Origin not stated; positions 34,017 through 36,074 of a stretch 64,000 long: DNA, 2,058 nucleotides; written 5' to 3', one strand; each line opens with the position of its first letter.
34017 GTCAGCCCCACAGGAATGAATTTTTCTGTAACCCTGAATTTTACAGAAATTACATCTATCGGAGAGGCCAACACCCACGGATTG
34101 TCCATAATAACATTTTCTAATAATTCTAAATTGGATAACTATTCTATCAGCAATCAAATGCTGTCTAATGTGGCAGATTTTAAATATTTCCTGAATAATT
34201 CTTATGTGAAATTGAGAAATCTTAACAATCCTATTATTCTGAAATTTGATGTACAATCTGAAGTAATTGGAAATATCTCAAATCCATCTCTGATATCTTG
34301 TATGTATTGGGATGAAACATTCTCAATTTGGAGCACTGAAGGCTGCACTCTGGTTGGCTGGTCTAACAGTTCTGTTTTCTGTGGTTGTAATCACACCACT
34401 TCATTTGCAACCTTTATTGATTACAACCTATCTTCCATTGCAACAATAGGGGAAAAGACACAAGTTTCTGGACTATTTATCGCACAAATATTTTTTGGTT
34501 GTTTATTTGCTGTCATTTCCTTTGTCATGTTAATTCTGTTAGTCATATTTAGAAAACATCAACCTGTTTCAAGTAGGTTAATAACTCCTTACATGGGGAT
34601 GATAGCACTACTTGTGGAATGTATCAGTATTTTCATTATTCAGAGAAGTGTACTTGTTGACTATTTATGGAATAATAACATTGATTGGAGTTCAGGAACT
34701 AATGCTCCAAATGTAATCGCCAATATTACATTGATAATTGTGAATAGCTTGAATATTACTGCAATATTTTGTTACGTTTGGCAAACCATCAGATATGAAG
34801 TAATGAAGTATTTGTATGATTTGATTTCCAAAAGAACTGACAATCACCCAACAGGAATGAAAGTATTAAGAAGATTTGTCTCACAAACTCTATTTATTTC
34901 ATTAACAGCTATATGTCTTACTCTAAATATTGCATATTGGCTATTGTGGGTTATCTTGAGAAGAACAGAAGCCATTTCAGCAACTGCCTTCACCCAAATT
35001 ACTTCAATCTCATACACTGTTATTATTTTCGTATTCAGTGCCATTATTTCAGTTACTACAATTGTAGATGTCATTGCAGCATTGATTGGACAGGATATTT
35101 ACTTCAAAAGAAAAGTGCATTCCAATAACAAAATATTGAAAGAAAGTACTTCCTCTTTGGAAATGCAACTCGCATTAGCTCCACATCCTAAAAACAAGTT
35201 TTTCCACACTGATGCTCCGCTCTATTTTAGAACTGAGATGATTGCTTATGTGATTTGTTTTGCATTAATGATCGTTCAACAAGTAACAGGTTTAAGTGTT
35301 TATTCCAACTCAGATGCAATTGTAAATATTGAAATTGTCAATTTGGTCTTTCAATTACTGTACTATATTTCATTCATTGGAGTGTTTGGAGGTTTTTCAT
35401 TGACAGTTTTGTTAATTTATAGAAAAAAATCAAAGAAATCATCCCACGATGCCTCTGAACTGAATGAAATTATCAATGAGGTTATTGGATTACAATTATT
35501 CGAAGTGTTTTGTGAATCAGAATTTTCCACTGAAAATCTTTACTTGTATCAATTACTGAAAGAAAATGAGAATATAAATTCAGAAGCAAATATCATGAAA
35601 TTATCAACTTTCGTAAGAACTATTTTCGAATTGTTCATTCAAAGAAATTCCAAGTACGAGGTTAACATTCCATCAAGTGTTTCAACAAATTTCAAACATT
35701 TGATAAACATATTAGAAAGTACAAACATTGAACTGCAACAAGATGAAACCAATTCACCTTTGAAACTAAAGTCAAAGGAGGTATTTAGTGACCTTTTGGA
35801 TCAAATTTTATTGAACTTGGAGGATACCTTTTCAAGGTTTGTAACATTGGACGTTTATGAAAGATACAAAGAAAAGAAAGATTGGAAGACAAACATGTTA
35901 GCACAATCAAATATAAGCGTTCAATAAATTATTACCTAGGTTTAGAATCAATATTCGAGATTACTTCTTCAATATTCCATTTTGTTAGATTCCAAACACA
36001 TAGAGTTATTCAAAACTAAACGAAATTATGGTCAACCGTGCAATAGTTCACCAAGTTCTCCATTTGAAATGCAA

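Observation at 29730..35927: Self-contained receptor-GAP: an adhesion-GPCR-like protein with a C-terminal RGS domain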

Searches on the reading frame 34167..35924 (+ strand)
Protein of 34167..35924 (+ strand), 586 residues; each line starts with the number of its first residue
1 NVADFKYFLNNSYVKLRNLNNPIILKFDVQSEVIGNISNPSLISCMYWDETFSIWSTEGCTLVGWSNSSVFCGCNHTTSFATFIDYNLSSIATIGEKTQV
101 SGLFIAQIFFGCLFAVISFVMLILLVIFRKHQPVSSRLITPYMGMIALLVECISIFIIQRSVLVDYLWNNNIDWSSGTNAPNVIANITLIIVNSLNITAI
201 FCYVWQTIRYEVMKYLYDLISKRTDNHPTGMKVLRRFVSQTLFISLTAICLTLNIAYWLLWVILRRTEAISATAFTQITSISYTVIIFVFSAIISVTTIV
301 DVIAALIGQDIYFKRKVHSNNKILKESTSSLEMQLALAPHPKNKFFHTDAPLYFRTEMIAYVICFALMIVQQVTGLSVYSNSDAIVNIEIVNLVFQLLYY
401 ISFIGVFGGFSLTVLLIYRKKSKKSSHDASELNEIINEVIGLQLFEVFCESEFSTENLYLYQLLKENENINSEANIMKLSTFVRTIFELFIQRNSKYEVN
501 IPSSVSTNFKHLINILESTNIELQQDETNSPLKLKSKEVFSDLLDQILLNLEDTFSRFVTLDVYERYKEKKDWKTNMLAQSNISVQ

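Call 26: search_protein_representatives(protein=window:34167-35924:+)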
Query: 586 residues. Proteins with E-value up to 0.001 (for the whole library): 494; up to 1e-10: 104; up to 1e-30: 74. The best 150 are listed.
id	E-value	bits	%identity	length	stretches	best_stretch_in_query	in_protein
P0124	0.0e+00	1272.0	94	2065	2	1-586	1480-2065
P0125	1.6e-124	433.3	41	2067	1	3-585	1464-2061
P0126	5.5e-120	418.4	42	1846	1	2-584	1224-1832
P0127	1.1e-116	407.4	41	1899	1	2-584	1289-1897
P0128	1.8e-115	403.4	41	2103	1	3-581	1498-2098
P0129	4.8e-111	388.9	42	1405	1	2-583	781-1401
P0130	3.5e-106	372.8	44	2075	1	4-583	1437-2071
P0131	1.8e-102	360.6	41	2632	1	2-583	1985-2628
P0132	2.7e-99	350.0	41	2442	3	2-437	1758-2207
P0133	8.6e-99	348.4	41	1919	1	2-583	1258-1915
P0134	6.4e-94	332.3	42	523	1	80-582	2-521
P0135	3.8e-93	329.8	38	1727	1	2-581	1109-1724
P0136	7.4e-92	325.5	40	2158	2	3-307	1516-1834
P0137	2.4e-88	313.9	40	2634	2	4-519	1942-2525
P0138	3.5e-88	313.4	42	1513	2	3-305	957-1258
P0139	1.1e-86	308.5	38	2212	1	4-584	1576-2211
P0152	3.1e-53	198.0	31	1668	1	2-578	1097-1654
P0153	4.2e-53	197.6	31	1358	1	40-570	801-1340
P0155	5.6e-51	190.6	28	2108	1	2-584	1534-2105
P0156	1.9e-48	182.2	31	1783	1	20-573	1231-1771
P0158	2.0e-46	175.6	30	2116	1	37-577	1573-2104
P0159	2.3e-46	175.4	34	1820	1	2-574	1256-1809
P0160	3.4e-46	174.8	33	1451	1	11-582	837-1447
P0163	4.0e-44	168.0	31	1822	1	12-572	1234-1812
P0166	2.1e-43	165.6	31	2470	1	23-571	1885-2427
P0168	2.7e-42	162.0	31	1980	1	20-569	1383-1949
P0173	9.7e-41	156.8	29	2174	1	8-567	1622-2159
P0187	1.2e-35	139.9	29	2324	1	21-568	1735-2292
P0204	1.4e-26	110.1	28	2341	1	43-569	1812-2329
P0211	7.1e-19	84.6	26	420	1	182-571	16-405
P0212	1.5e-18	83.5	27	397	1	176-574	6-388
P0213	1.8e-17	80.0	25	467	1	119-573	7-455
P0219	1.1e-14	70.8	30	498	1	100-570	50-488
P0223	8.8e-12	61.2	30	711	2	345-572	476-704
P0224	1.1e-11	60.9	26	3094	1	6-505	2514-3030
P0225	2.7e-11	59.6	33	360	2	346-579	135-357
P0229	2.9e-10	56.2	28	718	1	115-575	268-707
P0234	2.5e-09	53.1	27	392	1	182-571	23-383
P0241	1.6e-08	50.5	32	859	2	345-572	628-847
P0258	2.0e-07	46.8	27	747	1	113-572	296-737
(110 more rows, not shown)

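Call 27: list_cluster_members(proteins=[P0124, P0125, P0126, P0130, P0131, P0139, P0152, P0155, P0159, P0224])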
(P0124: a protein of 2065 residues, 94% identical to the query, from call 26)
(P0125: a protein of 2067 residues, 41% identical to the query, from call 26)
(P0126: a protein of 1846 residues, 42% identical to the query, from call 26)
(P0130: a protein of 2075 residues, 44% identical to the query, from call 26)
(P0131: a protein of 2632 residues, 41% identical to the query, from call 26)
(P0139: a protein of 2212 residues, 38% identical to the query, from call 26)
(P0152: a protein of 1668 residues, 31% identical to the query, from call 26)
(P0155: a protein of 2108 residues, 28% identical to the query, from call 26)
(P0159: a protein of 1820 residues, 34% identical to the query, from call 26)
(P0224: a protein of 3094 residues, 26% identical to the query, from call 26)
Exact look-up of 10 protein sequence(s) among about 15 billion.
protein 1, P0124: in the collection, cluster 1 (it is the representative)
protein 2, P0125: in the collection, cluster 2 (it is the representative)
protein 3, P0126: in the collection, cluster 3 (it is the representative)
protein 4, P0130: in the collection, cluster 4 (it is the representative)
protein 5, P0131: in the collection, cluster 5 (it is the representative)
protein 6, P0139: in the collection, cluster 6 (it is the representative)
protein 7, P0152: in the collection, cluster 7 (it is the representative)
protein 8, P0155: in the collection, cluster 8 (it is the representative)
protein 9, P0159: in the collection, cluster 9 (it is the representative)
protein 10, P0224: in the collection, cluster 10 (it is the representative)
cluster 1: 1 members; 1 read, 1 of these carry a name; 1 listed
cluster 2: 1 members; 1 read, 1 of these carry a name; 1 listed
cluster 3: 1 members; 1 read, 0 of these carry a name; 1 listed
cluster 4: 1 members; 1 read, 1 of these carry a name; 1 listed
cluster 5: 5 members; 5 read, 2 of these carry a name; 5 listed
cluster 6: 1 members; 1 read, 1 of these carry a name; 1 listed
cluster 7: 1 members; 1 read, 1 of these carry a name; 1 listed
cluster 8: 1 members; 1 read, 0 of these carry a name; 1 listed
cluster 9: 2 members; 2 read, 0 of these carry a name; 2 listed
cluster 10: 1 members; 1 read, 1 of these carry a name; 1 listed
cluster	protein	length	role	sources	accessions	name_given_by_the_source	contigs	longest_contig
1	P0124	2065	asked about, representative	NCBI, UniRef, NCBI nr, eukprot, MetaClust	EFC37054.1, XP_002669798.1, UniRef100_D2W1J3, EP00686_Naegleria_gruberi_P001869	predicted protein [Naegleria gruberi] | Predicted protein n=1 Tax=Naegleria gruberi TaxID=5762 RepID=D2W1J3_NAEGR | uncharacterized protein NAEGRDRAFT_75241 [Naegleria gruberi]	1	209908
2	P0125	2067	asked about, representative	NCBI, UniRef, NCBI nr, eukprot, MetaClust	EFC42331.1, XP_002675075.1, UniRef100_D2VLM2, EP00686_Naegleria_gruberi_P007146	predicted protein [Naegleria gruberi] | Predicted protein n=1 Tax=Naegleria gruberi TaxID=5762 RepID=D2VLM2_NAEGR | uncharacterized protein NAEGRDRAFT_80461 [Naegleria gruberi]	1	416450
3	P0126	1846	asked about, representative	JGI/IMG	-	-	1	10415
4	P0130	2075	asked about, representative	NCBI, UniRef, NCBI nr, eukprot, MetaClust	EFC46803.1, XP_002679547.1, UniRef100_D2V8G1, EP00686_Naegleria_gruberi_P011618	predicted protein [Naegleria gruberi] | Predicted protein n=1 Tax=Naegleria gruberi TaxID=5762 RepID=D2V8G1_NAEGR | uncharacterized protein NAEGRDRAFT_57455 [Naegleria gruberi]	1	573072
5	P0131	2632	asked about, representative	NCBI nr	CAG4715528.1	unnamed protein product [Naegleria fowleri]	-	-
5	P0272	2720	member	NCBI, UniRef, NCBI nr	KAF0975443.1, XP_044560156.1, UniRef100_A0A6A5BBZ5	hypothetical protein FDP41_005437 [Naegleria fowleri] | Uncharacterized protein n=1 Tax=Naegleria fowleri TaxID=5763 RepID=A0A6A5BBZ5_NAEFO | uncharacterized protein FDP41_005437 [Naegleria fowleri]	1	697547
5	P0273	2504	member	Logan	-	-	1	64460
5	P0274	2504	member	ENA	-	-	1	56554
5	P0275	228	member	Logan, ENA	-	-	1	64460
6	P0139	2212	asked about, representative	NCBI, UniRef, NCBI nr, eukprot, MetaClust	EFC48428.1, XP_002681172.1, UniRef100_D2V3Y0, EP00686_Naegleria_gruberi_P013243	predicted protein [Naegleria gruberi] | Predicted protein n=1 Tax=Naegleria gruberi TaxID=5762 RepID=D2V3Y0_NAEGR | uncharacterized protein NAEGRDRAFT_63528 [Naegleria gruberi]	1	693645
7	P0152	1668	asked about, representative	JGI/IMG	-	hypothetical protein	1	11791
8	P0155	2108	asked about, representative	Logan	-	-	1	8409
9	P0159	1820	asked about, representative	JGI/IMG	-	-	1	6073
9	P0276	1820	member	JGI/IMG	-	-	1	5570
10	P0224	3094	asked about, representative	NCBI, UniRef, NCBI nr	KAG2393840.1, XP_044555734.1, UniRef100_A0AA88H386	hypothetical protein C9374_003604 [Naegleria lovaniensis] | EGF-like domain-containing protein n=1 Tax=Naegleria lovaniensis TaxID=51637 ... | uncharacterized protein C9374_003604 [Naegleria lovaniensis]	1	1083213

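Call 40: list_cluster_members(proteins=[P0153, P0156, P0158, P0160, P0163, P0166, P0168, P0173, P0187, P0204])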
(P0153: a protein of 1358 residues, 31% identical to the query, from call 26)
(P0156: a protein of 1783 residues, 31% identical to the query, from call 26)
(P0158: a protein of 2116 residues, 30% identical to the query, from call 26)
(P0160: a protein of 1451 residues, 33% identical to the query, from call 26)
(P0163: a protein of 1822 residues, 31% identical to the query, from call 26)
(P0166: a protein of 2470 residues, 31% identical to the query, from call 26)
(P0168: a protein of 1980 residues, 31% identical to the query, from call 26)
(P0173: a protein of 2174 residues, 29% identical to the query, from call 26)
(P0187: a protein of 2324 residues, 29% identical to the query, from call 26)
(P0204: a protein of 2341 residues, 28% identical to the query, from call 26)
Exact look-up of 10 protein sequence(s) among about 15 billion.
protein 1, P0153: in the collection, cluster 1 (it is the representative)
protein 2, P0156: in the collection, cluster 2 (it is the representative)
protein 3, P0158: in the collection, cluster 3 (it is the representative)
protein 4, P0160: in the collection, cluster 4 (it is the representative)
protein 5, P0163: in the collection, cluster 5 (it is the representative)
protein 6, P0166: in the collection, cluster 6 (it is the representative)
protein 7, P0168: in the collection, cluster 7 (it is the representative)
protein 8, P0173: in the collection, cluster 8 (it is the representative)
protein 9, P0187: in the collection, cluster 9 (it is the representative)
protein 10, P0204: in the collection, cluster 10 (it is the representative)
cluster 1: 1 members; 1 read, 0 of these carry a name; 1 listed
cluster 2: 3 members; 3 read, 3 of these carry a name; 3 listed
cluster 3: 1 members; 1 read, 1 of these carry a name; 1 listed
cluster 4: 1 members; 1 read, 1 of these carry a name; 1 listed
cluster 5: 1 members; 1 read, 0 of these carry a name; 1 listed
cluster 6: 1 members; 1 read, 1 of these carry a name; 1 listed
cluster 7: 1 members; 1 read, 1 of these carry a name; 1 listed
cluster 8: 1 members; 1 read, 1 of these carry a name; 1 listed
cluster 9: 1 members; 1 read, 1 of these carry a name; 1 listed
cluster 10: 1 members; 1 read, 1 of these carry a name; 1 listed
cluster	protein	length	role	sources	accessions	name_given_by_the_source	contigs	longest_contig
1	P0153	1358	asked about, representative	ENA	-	-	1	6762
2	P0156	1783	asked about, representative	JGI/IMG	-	hypothetical protein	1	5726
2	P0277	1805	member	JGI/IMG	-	hypothetical protein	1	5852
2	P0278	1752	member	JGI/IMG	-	hypothetical protein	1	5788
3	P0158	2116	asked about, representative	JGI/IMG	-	hypothetical protein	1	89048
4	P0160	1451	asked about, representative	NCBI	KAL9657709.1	hypothetical protein ABK040_005062 [Willaertia magna]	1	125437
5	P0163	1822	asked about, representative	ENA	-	-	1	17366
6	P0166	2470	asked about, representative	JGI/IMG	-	hypothetical protein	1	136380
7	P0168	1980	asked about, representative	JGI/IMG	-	hypothetical protein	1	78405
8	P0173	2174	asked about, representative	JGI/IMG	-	tellurite resistance protein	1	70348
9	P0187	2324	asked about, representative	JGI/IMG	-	hypothetical protein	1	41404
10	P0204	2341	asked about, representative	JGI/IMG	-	hypothetical protein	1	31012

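Call 63: list_cluster_members(proteins=[P0211, P0212, P0213, P0219, P0223, P0225, P0229, P0234, P0241, P0258])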
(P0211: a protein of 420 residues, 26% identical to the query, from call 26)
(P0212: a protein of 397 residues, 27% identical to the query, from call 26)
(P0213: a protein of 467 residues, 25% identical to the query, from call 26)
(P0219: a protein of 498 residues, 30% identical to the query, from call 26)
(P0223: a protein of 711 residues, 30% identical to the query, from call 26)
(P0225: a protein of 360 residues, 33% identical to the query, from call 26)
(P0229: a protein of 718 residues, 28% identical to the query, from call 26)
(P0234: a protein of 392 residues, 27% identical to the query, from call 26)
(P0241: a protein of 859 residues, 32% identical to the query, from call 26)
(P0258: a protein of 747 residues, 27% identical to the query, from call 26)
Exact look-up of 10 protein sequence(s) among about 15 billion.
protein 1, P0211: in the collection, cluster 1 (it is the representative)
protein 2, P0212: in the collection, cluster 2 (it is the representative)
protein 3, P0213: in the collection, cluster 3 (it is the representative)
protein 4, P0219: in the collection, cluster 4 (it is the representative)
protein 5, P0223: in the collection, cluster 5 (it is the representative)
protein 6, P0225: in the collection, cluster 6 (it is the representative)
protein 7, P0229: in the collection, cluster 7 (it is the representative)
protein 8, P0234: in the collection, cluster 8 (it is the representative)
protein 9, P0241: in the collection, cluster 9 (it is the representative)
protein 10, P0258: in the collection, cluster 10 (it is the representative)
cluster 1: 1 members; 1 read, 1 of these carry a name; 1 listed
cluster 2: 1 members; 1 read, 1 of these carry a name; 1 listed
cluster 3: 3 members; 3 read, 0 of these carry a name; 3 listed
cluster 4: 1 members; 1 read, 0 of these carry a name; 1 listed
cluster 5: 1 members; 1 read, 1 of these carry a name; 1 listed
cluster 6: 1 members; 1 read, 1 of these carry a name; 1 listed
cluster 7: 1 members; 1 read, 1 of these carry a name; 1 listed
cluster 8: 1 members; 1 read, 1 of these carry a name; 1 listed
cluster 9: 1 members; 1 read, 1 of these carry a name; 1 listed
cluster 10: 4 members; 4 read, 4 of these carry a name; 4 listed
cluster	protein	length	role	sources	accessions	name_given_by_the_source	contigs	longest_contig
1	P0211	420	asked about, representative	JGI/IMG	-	hypothetical protein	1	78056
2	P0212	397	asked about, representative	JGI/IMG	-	hypothetical protein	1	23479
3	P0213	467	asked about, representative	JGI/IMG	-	-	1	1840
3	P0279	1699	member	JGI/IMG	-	-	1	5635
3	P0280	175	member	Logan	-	-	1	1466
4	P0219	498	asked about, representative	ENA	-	-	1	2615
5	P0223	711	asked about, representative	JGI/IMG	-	hypothetical protein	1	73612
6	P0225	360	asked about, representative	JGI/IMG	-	hypothetical protein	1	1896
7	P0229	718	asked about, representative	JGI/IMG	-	hypothetical protein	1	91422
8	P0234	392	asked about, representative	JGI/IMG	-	uncharacterized membrane protein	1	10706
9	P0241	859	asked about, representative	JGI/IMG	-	pimeloyl-ACP methyl ester carboxylesterase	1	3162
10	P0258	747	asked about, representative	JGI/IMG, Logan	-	hypothetical protein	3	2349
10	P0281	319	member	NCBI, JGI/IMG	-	hypothetical protein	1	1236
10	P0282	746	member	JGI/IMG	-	hypothetical protein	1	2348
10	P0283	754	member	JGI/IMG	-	hypothetical protein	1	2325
